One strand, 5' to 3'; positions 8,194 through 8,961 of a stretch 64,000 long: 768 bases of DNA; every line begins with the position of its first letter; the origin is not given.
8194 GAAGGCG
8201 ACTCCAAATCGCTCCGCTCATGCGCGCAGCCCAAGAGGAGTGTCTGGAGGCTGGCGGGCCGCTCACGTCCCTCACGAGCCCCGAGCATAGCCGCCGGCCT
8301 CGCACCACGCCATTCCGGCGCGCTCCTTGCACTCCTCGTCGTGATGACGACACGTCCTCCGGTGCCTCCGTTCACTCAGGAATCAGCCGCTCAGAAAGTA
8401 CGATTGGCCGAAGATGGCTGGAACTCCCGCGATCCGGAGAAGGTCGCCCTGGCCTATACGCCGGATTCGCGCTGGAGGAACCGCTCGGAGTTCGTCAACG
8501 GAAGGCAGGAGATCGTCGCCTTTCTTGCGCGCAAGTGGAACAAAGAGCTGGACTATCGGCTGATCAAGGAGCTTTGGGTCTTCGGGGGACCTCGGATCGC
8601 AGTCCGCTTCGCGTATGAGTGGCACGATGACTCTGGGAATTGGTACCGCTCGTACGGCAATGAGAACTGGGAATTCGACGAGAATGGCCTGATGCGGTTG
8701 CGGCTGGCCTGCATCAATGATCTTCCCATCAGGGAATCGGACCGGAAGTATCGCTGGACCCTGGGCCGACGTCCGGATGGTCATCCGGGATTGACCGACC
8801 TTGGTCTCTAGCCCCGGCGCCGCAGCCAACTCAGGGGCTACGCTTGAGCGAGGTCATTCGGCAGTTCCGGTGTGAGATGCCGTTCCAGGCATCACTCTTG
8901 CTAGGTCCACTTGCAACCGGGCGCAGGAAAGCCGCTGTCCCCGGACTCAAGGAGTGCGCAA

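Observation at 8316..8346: -24/-12-type elements sit 14-18 nt from SD-less start codons: predicted leaderless or very short-leader sigma-54 transcripts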

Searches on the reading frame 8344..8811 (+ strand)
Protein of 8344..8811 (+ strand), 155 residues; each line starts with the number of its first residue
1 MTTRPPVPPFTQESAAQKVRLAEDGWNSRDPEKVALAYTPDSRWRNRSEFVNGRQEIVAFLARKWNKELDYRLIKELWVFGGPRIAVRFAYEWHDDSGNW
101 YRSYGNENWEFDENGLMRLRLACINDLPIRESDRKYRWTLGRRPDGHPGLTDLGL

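Call 7: find_encoding_contigs(protein=window:8344-8811:+, flank=3000, max_places=6)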
Protein window:8344-8811:+ (155 aa): 16 contigs read that carry it; 6 places shown.
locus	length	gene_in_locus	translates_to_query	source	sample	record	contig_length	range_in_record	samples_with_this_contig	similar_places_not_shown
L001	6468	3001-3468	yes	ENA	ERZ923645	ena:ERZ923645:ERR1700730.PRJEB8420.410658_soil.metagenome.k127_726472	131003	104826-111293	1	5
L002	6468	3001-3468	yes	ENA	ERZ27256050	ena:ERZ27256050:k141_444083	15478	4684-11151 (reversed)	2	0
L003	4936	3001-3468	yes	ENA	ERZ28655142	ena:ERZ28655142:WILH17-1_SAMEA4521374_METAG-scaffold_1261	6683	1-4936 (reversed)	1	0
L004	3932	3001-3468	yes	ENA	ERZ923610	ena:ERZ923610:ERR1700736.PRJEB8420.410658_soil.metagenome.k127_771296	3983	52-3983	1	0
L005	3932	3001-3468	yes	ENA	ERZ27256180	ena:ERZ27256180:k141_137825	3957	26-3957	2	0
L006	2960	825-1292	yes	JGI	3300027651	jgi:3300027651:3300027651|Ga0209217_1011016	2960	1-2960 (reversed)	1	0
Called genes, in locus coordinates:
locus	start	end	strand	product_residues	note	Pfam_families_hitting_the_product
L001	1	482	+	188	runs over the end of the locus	PF13590:DUF4136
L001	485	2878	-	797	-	PF13493:DUF4118, PF00989:PAS, PF08448:PAS_4, PF13188:PAS_8 (faint), PF13426:PAS_9 (weak), PF08448:PAS_4, PF00512:HisKA (weak), PF02518:HATPase_c, +1 more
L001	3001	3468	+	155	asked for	PF07080:DUF1348, PF12680:SnoaL_2 (weak)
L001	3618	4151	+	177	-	PF00691:OmpA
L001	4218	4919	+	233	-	PF04542:Sigma70_r2, PF08281:Sigma70_r4_2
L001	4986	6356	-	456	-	PF00072:Response_reg, PF00158:Sigma54_activat, PF14532:Sigma54_activ_2, PF00004:AAA (weak), PF07728:AAA_5, PF25601:AAA_lid_14, PF02954:HTH_8, PF18024:HTH_50 (weak)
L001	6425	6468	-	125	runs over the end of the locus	PF00072:Response_reg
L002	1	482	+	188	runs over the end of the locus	PF13590:DUF4136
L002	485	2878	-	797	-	PF13493:DUF4118, PF00989:PAS, PF08448:PAS_4, PF13188:PAS_8 (faint), PF13426:PAS_9 (weak), PF08448:PAS_4, PF00512:HisKA (weak), PF02518:HATPase_c, +1 more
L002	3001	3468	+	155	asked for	PF07080:DUF1348, PF12680:SnoaL_2 (weak)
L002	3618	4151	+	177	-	PF00691:OmpA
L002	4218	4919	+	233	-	PF04542:Sigma70_r2, PF08281:Sigma70_r4_2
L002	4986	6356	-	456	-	PF00072:Response_reg, PF00158:Sigma54_activat, PF14532:Sigma54_activ_2, PF00004:AAA (weak), PF07728:AAA_5, PF25601:AAA_lid_14, PF02954:HTH_8, PF18024:HTH_50 (weak)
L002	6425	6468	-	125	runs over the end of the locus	PF00072:Response_reg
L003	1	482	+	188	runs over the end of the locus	PF13590:DUF4136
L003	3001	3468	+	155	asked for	PF07080:DUF1348, PF12680:SnoaL_2 (weak)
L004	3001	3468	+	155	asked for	PF07080:DUF1348, PF12680:SnoaL_2 (weak)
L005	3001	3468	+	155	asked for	PF07080:DUF1348, PF12680:SnoaL_2 (weak)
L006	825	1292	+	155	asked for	PF07080:DUF1348, PF12680:SnoaL_2 (weak)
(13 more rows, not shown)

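Call 8: search_protein_families(library=pfam, proteins=[window:8344-8811:+])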
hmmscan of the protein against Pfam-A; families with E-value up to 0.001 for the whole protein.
window:8344-8811:+ (155 aa): 3 families
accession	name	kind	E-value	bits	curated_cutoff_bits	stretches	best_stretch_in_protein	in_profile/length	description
PF07080.17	DUF1348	-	3.2e-67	224.9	22.1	1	8-136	1-129/130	Protein of unknown function (DUF1348)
PF12680.13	SnoaL_2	-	3.6e-07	31.2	27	1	24-116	6-98/102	SnoaL-like domain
PF14534.12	DUF4440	-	0.00033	21.5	25.2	1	23-97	9-83/107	Domain of unknown function (DUF4440)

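Call 9: find_encoding_contigs(protein=window:8344-8811:+, flank=10000, max_places=1)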
Protein window:8344-8811:+ (155 aa): 16 contigs read that carry it; 1 place shown.
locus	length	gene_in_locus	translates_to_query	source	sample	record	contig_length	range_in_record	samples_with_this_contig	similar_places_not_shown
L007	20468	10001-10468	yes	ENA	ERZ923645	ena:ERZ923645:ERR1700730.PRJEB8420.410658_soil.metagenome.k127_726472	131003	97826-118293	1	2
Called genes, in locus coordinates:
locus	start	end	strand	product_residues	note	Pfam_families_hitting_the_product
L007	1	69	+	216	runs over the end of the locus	PF14417:MEDS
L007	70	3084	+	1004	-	PF00989:PAS (weak), PF13188:PAS_8, PF08447:PAS_3, PF08448:PAS_4, PF13426:PAS_9 (weak), PF08447:PAS_3, PF08447:PAS_3, PF02518:HATPase_c, +3 more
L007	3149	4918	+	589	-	PF05524:PEP-utilisers_N, PF00391:PEP-utilizers, PF02896:PEP-utilizers_C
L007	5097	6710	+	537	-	PF01011:PQQ, PF13360:PQQ_2, PF13570:Beta-prop_ACSF4 (faint), PF13360:PQQ_2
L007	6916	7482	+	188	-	PF13590:DUF4136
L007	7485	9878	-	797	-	PF13493:DUF4118, PF00989:PAS, PF08448:PAS_4, PF13188:PAS_8 (faint), PF13426:PAS_9 (weak), PF08448:PAS_4, PF00512:HisKA (weak), PF02518:HATPase_c, +1 more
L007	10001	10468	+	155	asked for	PF07080:DUF1348, PF12680:SnoaL_2 (weak)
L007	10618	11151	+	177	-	PF00691:OmpA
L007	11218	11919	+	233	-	PF04542:Sigma70_r2, PF08281:Sigma70_r4_2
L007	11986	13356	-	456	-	PF00072:Response_reg, PF00158:Sigma54_activat, PF14532:Sigma54_activ_2, PF00004:AAA (weak), PF07728:AAA_5, PF25601:AAA_lid_14, PF02954:HTH_8, PF18024:HTH_50 (weak)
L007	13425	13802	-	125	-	PF00072:Response_reg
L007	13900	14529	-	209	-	PF00072:Response_reg, PF00196:GerE, PF08281:Sigma70_r4_2 (faint)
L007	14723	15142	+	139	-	PF03713:DUF305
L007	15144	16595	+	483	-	PF21783:YNCE (faint), PF25174:Beta-prop_THOC3 (weak), PF02239:Cytochrom_D1 (faint), PF10282:Lactonase (weak)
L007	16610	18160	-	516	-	PF07690:MFS_1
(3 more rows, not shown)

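Call 14: find_related_loci(query=window:8344-8811:+, collection=genome_contigs, flank=6000)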
Query window:8344-8811:+ (155 aa) in genome_contigs; peptide patterns used: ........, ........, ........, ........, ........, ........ (x = any residue, [..] = any of these).
600 stretches matched a pattern (row limit reached: there are more); 597 encode a relative of the query (tblastn E <= 1e-3); the best 80 are kept; 80 distinct loci.
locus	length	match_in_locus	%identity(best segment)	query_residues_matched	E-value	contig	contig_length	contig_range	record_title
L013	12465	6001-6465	85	1-155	2e-87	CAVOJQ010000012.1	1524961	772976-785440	MAG: uncultured Acidobacteriaceae bacterium isolate MFD00082.bin.1.163 genome assembly, contig: contig_8163, whole genom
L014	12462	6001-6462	84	2-155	9e-87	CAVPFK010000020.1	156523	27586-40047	MAG: uncultured Acidobacteriota bacterium isolate MFD10071.bin.1.63 genome assembly, contig: contig_59819, whole genome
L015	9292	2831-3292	82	2-155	1e-85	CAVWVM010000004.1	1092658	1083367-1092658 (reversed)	MAG: uncultured Acidobacteriaceae bacterium isolate MFD09671.bin.1.136 genome assembly, contig: contig_3954, whole genom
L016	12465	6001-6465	83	1-155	1e-85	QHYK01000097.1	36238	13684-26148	MAG: Acidobacteria bacterium isolate gp2 AA90 14_0927_12_20cm_scaffold_364_curated, whole genome shotgun sequence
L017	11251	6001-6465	82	1-155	2e-85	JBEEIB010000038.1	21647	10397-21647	MAG: Verrucomicrobiota bacterium isolate BP_749 scaffold_1434529, whole genome shotgun sequence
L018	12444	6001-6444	86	1-148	3e-85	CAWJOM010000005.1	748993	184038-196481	MAG: uncultured Acidobacteriaceae bacterium isolate MFD04434.bin.1.39 genome assembly, contig: contig_25260, whole genom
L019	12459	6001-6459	82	3-155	3e-85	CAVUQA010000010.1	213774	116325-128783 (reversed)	MAG: uncultured Acidobacteriota bacterium isolate MFD06092.bin.2.148 genome assembly, contig: contig_61767, whole genome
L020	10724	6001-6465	82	1-155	5e-85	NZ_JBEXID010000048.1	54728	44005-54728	Streptomyces sp. NPDC005181 NPDC005181_288_G12.ctg-0048, whole genome shotgun sequence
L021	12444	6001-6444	85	1-148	3e-85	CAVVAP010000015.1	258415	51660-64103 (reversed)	MAG: uncultured Acidobacteriaceae bacterium isolate MFD04540.bin.2.23 genome assembly, contig: contig_33460, whole genom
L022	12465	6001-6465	82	1-155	4e-85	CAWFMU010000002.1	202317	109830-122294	MAG: Terriglobia bacterium isolate MFD06526.bin.2.59 genome assembly, contig: contig_12608, whole genome shotgun sequenc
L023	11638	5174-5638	81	1-155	9e-85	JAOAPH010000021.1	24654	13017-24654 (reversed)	MAG: Candidatus Angelobacter sp. isolate RYN_9 scaffold_930636, whole genome shotgun sequence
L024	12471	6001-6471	82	1-155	6e-85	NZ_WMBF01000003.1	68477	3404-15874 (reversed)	Streptomyces anatolicus strain BG9H NODE_3_length_68477_cov_8.15542, whole genome shotgun sequence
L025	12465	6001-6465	81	1-155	3e-84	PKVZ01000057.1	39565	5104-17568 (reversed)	MAG: Acidobacteriaceae bacterium isolate palsa_290 73.20120500_P32.5_contig_349, whole genome shotgun sequence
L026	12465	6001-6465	82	1-155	2e-84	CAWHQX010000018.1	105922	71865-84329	MAG: uncultured Acidobacteriota bacterium isolate MFD06714.bin.1.31 genome assembly, contig: contig_63907, whole genome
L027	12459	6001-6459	79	3-155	3e-84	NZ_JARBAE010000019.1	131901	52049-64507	Streptomyces sp. AK02-01A NODE_19_length_131901_cov_76.024475, whole genome shotgun sequence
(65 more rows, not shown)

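Call 64: find_homologous_proteins(query=window:8344-8811:+, max_evalue=1e-60)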
Query window:8344-8811:+ (155 aa): 7922 proteins with E <= 1e-60 among 8000 candidates; the best 120 are listed.
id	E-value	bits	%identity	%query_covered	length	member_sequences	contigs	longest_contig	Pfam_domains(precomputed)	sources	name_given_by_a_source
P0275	7.0e-100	350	96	100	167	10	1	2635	PF12680.14,PF07080.18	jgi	jgi:nuclear transport factor 2 (NTF2) superfamily protein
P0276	1.2e-98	346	95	100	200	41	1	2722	PF12680.14,PF07080.18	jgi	-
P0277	5.3e-98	344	94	100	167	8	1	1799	PF12680.14,PF07080.18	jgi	jgi:nuclear transport factor 2 (NTF2) superfamily protein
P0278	5.1e-97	341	94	100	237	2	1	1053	PF07080.18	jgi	-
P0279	8.8e-96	337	93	100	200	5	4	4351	PF07080.18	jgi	jgi:nuclear transport factor 2 (NTF2) superfamily protein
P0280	2.0e-92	326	89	100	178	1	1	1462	PF12680.14,PF07080.18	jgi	jgi:uncharacterized protein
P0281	1.1e-90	320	92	100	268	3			PF07080.18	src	-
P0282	1.8e-89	316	85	100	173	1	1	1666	PF12680.14,PF07080.18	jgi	-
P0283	4.5e-89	315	86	99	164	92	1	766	PF12680.14,PF07080.18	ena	-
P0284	7.6e-89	314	87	94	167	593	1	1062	PF12680.14,PF07080.18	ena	-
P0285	1.2e-88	314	96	91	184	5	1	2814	PF12680.14,PF07080.18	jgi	-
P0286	1.2e-88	314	86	100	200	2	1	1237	PF07080.18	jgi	jgi:nuclear transport factor 2 (NTF2) superfamily protein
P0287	1.5e-88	313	85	100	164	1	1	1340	PF12680.14,PF07080.18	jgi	jgi:nuclear transport factor 2 (NTF2) superfamily protein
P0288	3.6e-88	312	88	94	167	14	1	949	PF07080.18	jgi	jgi:nuclear transport factor 2 (NTF2) superfamily protein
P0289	3.6e-88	312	86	100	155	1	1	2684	PF12680.14,PF07080.18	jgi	-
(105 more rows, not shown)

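Call 65: find_encoding_contigs(protein=P0279, flank=1500, max_places=3)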
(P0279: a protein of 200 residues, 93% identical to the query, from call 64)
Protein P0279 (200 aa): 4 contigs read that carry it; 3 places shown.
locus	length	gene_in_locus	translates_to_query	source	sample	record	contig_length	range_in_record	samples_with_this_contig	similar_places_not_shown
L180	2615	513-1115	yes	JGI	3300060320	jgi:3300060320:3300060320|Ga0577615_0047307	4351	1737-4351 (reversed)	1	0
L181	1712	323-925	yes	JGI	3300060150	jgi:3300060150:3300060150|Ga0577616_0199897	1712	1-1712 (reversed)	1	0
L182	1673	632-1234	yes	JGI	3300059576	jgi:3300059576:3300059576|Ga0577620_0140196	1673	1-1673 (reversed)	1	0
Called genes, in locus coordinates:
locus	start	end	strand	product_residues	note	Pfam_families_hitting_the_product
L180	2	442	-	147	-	?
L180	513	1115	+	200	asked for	PF07080:DUF1348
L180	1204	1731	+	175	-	PF00691:OmpA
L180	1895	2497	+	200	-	PF04542:Sigma70_r2, PF08281:Sigma70_r4_2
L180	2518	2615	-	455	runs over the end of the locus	PF00072:Response_reg, PF00158:Sigma54_activat, PF14532:Sigma54_activ_2, PF00004:AAA (weak), PF07728:AAA_5, PF25601:AAA_lid_14, PF02954:HTH_8, PF18024:HTH_50 (weak)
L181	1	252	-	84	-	?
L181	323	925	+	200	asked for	PF07080:DUF1348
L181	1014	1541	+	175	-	PF00691:OmpA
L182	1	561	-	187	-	?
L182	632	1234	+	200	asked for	PF07080:DUF1348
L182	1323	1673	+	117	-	?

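Call 66: find_encoding_contigs(protein=P0280, flank=1500, max_places=2)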
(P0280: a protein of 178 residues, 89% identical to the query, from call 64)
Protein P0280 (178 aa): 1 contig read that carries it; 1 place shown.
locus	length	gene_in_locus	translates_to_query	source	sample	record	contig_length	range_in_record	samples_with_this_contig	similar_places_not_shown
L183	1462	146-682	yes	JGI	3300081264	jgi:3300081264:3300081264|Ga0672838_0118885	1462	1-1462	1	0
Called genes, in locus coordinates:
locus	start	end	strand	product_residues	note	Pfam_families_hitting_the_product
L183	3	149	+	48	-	PF13590:DUF4136 (weak)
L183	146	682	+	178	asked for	PF07080:DUF1348, PF12680:SnoaL_2 (weak)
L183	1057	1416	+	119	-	-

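Call 67: find_encoding_contigs(protein=P0276, flank=1500, max_places=2)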
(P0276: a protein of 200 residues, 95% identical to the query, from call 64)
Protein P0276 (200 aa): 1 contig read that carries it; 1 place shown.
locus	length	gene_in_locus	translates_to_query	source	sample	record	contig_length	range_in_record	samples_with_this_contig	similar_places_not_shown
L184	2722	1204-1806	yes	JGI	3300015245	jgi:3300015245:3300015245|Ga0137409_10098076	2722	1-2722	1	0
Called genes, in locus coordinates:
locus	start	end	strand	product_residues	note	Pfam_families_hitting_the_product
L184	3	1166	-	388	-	?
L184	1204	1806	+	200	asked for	PF07080:DUF1348, PF12680:SnoaL_2 (weak)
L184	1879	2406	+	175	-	PF05359:DUF748 (faint), PF00691:OmpA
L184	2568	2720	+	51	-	?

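Call 68: find_encoding_contigs(protein=P0275, flank=1500, max_places=2)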
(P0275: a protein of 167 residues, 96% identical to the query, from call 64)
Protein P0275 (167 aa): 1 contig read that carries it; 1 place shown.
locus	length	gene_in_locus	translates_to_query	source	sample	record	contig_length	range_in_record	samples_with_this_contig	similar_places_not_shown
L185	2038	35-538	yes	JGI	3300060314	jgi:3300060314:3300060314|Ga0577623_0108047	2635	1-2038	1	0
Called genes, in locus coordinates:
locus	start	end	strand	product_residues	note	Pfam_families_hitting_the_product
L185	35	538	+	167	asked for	PF07080:DUF1348, PF12680:SnoaL_2 (weak)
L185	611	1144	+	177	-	PF00691:OmpA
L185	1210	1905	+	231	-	PF04542:Sigma70_r2, PF08281:Sigma70_r4_2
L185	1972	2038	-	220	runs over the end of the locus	?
